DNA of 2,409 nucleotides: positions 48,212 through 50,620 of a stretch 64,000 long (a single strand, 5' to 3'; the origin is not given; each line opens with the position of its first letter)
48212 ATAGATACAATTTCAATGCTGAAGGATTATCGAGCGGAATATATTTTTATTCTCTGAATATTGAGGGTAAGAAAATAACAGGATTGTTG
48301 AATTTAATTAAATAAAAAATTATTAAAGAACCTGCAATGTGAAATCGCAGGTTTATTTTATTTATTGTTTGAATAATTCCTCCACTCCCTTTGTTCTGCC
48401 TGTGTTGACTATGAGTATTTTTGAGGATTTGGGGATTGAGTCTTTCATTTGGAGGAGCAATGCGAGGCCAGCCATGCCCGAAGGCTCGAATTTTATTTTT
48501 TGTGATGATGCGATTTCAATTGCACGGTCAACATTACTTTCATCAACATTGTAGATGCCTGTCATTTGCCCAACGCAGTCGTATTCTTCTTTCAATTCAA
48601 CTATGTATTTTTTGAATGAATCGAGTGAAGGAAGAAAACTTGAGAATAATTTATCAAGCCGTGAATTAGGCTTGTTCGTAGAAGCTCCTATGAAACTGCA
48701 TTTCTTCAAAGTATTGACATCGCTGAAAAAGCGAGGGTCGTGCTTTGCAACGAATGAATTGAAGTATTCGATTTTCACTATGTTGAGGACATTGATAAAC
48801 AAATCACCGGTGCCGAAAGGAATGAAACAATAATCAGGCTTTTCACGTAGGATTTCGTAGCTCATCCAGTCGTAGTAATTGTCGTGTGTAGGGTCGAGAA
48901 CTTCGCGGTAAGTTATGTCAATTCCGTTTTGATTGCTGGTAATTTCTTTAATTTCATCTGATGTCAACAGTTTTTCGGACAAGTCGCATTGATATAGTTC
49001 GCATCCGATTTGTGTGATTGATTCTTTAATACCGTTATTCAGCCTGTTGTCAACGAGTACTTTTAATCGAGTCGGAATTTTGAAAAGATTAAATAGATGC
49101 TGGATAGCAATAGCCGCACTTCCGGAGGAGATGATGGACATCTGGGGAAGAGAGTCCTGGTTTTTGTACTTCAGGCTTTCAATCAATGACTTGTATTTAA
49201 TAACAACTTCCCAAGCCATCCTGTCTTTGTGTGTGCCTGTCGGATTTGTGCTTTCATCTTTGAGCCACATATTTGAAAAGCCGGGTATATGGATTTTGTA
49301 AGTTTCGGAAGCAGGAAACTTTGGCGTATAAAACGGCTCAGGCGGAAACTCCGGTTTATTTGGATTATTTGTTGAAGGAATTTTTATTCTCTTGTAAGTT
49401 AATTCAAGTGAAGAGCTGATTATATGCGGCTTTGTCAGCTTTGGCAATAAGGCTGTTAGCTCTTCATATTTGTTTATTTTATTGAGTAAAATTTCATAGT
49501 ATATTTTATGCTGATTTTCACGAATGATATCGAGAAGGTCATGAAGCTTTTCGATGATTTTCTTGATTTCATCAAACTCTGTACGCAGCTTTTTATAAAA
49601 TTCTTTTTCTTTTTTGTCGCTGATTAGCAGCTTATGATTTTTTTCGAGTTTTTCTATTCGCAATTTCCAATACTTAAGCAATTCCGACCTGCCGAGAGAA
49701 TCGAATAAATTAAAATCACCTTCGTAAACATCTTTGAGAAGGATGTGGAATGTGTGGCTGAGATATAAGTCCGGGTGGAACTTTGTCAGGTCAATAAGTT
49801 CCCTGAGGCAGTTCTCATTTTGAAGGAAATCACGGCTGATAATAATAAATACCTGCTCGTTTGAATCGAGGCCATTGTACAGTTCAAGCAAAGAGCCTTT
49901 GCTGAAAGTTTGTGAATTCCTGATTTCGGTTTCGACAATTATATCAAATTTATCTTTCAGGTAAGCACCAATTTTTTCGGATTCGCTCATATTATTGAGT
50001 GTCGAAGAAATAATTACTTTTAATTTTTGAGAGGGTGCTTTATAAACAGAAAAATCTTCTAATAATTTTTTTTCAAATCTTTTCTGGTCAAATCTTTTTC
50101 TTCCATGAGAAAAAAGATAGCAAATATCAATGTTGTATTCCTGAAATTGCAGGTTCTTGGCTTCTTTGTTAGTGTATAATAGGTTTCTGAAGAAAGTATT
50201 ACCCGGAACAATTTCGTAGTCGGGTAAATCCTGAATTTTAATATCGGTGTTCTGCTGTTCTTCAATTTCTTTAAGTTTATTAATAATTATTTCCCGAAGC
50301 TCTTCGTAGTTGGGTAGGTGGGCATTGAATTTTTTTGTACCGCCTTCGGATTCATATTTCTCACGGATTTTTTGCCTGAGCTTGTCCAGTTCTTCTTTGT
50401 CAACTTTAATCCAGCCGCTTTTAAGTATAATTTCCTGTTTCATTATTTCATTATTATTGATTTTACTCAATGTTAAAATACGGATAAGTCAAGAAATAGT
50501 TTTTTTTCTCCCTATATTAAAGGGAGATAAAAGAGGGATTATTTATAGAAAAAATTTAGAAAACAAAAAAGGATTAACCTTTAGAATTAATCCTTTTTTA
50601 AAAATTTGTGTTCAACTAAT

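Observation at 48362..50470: Monocistronic TIR-like / PLP-enzyme fusion protein bracketed by two hairpins: candidate undescribed NAD-linked or immune module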

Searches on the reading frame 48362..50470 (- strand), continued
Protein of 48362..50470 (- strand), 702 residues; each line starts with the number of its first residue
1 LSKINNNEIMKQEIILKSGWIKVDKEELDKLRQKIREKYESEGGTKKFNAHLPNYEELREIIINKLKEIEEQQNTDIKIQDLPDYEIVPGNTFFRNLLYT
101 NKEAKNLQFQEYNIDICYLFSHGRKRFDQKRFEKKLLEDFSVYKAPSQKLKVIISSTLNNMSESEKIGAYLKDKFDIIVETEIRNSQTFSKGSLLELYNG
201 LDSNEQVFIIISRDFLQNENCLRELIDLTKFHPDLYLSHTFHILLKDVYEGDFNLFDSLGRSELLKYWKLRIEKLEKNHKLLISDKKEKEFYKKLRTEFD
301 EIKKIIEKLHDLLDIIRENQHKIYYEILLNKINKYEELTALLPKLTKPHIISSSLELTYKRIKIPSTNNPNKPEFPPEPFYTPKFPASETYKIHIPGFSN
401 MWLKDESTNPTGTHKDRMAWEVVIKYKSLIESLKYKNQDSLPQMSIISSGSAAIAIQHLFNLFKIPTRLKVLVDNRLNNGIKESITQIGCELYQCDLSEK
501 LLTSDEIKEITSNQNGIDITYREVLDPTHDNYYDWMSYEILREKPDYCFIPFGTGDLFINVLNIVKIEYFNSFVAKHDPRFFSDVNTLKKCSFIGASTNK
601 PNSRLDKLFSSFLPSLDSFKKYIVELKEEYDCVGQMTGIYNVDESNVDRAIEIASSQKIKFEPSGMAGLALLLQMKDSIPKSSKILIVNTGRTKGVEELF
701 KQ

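Call 55: search_solved_structures(query=A1, max_evalue=0.01, show_alignments=3)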
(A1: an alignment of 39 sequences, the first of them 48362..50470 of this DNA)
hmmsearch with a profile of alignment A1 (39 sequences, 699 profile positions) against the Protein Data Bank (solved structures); distinct sequences matched with E-value up to 0.01: 0.

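Call 56: find_encoding_contigs(protein=P0029, flank=9000, max_places=3)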
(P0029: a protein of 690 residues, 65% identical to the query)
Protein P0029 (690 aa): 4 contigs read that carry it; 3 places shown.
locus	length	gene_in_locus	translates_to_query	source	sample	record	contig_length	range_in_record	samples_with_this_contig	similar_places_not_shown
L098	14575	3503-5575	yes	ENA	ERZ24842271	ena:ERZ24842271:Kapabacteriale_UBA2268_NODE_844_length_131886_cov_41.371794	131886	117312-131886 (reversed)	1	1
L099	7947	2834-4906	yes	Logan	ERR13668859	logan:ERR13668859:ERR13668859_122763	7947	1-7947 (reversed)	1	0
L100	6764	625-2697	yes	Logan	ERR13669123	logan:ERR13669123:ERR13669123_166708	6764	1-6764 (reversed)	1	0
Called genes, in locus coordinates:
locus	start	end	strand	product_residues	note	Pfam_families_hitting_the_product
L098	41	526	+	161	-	PF01556:DnaJ_C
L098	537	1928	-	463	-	-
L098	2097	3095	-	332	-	PF01408:GFO_IDH_MocA, PF22725:GFO_IDH_MocA_C3, PF02894:GFO_IDH_MocA_C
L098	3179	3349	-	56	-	-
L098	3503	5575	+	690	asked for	PF00291:PALP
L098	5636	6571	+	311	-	-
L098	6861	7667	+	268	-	PF03330:DPBB_1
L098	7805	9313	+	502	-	PF00515:TPR_1 (faint), PF07719:TPR_2 (faint), PF09976:TPR_21 (faint), PF13176:TPR_7 (faint), PF13424:TPR_12 (faint), PF13428:TPR_14 (faint), PF13432:TPR_16 (faint), PF13414:TPR_11 (weak), +4 more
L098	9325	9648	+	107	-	PF11950:DUF3467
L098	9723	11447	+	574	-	PF03065:Glyco_hydro_57, PF09210:BE_C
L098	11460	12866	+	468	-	PF01943:Polysacc_synt, PF13440:Polysacc_synt_3, PF01554:MatE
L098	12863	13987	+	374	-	PF13450:NAD_binding_8, PF03275:GLF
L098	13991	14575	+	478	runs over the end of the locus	PF12710:HAD (faint), PF01040:UbiA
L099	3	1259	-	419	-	?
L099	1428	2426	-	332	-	PF01408:GFO_IDH_MocA, PF22725:GFO_IDH_MocA_C3, PF02894:GFO_IDH_MocA_C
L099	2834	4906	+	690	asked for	PF00291:PALP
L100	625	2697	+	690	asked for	PF00291:PALP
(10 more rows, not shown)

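Call 57: find_encoding_contigs(protein=P0025, flank=9000, max_places=2)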
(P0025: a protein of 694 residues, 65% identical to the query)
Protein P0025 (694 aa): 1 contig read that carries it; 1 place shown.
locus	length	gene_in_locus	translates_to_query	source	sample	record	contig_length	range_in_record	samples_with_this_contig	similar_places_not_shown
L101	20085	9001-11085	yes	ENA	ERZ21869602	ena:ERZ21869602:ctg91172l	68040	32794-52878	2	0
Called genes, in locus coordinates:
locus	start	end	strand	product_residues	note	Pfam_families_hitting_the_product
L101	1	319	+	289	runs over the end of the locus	PF08668:HDOD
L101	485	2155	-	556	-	PF00246:Peptidase_M14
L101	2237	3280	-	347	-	-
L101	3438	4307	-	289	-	-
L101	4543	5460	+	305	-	PF19147:DUF5829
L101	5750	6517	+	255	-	-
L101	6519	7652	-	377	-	PF08757:CotH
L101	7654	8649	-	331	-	-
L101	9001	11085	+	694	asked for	PF00291:PALP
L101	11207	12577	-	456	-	PF01212:Beta_elim_lyase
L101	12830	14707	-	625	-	PF24316:Tli3 (faint), PF15902:Sortilin-Vps10 (faint), PF02012:BNR (faint), PF15892:BNR_4 (weak), PF18962:Por_Secre_tail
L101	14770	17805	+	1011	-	PF17678:Glyco_hydro_92N, PF07971:Glyco_hydro_92, PF00754:F5_F8_type_C, PF22633:F5_F8_type_C_2 (weak)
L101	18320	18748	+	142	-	-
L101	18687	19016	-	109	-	-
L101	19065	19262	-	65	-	-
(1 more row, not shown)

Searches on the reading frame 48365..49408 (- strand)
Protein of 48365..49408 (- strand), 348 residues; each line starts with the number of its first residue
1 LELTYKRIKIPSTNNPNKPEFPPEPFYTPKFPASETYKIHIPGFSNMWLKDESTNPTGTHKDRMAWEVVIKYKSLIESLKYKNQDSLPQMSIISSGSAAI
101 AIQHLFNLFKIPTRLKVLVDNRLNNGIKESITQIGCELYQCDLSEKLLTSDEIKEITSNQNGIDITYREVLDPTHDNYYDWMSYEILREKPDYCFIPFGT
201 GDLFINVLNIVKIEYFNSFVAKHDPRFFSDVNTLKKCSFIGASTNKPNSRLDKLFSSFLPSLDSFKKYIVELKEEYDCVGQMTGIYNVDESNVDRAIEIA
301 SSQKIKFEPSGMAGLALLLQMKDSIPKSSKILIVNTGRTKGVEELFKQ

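Call 65: find_homologous_proteins(query=A4, max_evalue=0.001)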
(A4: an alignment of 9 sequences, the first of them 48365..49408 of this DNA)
Query A4 (9 sequences) (348 aa, profile of the alignment): 1669 proteins with E <= 0.001 among 7729 candidates; the best 120 are listed.
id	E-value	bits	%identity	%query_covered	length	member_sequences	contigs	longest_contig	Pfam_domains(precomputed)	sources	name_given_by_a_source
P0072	2.8e-161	554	63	100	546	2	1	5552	PF00291.32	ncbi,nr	ncbi:MAG: pyridoxal-phosphate dependent enzyme [Chloroflexia bacterium]|nr:pyridoxal-phosphate depen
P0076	6.4e-159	546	64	99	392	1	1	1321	PF00291.32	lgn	-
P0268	1.9e-158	545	63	100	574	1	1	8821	PF00291.32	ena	-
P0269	3.0e-158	544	63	100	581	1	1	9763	PF00291.32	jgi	-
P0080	4.4e-158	544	59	95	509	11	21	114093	PF00291.32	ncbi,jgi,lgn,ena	-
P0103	1.1e-157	542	59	93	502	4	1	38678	PF00291.32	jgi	jgi:cysteine synthase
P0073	3.2e-157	541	64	100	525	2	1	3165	PF00291.32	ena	-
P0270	5.0e-157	540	59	95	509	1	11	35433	PF00291.32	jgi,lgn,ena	jgi:hypothetical protein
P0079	5.8e-157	540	59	95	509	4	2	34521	PF00291.32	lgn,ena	-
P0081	6.3e-157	540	59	95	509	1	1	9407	PF00291.32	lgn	-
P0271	1.4e-156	539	59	95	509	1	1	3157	PF00291.32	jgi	-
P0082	2.3e-156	538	58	95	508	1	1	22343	PF00291.32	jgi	jgi:hypothetical protein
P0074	4.3e-156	537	62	100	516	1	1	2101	PF00291.32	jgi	jgi:cysteine synthase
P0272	5.0e-156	537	60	95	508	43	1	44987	PF00291.32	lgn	-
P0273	7.9e-156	536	58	95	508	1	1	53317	PF00291.32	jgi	jgi:hypothetical protein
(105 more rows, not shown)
